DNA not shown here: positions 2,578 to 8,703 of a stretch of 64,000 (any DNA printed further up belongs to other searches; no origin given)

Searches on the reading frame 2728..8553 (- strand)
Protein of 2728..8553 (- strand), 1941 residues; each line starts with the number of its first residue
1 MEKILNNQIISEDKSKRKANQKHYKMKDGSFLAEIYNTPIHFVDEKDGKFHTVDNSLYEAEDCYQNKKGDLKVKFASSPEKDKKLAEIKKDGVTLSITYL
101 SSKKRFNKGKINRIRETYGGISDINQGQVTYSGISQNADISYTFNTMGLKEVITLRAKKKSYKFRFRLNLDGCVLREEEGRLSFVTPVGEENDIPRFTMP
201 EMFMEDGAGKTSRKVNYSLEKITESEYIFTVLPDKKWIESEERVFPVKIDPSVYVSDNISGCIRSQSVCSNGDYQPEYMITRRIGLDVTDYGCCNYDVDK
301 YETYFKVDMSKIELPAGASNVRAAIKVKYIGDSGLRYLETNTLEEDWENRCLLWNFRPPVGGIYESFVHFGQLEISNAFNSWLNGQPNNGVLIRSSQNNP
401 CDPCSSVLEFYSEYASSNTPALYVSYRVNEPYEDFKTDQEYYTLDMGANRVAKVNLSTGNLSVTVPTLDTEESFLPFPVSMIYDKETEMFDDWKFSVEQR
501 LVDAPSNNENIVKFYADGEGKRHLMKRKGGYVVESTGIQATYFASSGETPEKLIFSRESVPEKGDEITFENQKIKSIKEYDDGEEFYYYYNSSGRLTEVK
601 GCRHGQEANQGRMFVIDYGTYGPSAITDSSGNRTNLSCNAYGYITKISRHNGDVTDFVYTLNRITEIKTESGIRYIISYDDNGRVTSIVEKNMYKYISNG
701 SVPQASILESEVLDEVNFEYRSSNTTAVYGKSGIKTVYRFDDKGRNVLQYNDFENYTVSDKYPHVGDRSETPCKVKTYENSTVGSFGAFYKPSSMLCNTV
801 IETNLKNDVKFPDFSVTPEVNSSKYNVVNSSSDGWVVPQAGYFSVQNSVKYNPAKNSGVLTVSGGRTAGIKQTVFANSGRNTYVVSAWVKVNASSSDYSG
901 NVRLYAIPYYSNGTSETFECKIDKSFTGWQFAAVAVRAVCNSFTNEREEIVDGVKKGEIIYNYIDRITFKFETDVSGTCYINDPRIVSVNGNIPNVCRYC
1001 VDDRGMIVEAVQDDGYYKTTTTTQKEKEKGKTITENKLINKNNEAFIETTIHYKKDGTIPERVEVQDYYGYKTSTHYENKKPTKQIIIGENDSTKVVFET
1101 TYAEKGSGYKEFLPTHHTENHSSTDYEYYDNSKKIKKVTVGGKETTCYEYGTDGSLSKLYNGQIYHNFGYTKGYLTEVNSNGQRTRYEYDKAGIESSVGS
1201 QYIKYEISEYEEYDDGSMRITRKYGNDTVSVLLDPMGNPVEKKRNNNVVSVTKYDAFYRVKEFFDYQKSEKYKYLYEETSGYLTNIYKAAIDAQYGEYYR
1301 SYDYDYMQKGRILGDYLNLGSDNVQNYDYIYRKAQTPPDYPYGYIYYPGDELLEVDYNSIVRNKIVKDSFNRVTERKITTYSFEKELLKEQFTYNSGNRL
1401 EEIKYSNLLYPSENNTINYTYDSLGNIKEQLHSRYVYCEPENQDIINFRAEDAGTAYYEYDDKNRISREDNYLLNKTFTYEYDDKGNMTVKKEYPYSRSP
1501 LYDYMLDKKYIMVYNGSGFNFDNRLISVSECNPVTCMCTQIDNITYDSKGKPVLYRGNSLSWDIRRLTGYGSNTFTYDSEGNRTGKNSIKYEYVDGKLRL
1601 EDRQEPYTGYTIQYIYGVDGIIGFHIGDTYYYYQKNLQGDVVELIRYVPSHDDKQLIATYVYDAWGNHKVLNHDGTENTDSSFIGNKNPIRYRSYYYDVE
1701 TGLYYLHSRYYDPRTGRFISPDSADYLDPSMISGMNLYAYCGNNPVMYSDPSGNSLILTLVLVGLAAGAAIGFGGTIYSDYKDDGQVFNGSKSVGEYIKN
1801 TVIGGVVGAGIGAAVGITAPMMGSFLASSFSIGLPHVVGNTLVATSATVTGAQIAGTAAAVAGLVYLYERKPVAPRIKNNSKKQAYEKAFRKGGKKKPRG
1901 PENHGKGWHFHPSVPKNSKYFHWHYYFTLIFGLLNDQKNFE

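Call 4: search_protein_families(library=pfam, proteins=[window:2728-8553:-], max_evalue=0.01)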
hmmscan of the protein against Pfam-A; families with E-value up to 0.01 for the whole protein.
window:2728-8553:- (1941 aa): 1 family
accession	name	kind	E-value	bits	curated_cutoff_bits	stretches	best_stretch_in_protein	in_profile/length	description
PF05593.20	RHS_repeat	-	2e-10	41.2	22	0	1175-1193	7-26/38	RHS Repeat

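Call 5: search_protein_families(library=ncbifam, proteins=[window:2728-8553:-], max_evalue=0.01)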
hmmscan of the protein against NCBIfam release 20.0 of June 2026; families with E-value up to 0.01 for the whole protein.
window:2728-8553:- (1941 aa): 3 families
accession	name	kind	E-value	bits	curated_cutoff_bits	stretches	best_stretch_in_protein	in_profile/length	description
TIGR03696.1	Rhs_assc_core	domain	8.4e-23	80.7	32.5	1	1662-1753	1-75/76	RHS repeat-associated core domain-containing protein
TIGR01643.1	YD_repeat_2x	repeat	2.3e-07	31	15.8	0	660-688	3-31/42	YD repeat-containing protein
NF041261.1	RHS_core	equivalog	2.5e-06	25.6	2000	1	1661-1753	1183-1260/1261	RHS element core protein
